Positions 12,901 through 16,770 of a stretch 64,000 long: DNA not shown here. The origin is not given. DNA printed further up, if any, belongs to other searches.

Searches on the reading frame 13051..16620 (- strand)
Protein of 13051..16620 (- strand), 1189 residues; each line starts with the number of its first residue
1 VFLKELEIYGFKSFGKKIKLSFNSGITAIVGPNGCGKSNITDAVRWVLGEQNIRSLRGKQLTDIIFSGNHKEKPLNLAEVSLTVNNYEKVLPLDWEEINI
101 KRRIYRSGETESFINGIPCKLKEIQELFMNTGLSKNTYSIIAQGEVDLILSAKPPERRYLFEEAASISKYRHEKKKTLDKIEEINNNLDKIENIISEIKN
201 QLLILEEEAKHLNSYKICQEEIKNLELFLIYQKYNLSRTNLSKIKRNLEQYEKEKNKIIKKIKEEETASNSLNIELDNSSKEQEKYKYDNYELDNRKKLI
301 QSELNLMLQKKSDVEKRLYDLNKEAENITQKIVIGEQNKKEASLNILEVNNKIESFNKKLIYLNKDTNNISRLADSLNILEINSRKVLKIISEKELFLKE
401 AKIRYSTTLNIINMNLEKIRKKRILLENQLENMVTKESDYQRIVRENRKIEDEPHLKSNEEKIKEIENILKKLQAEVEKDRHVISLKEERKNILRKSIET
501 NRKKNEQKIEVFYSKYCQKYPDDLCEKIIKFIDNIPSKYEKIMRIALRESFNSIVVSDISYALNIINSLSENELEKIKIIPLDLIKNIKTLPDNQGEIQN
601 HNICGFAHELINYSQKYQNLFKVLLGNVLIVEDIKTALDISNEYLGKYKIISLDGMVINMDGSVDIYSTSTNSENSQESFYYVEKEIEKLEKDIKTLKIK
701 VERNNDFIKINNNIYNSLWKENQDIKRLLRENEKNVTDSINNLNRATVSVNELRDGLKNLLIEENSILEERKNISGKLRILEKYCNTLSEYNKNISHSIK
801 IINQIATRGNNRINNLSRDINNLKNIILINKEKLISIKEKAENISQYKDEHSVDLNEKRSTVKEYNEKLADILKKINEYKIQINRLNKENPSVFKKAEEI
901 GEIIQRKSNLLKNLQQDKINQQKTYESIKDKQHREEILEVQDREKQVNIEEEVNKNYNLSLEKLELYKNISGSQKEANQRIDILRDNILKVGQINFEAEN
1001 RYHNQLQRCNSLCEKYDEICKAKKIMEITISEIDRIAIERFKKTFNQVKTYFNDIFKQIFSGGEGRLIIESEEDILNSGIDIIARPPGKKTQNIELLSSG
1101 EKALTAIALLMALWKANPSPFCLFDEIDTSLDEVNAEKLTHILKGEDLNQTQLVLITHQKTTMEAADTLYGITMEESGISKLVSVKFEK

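Call 12: find_encoding_contigs(protein=window:13051-16620:-, flank=3000, max_places=10)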
Protein window:13051-16620:- (1189 aa): no gene with exactly this product is on record in the collection.
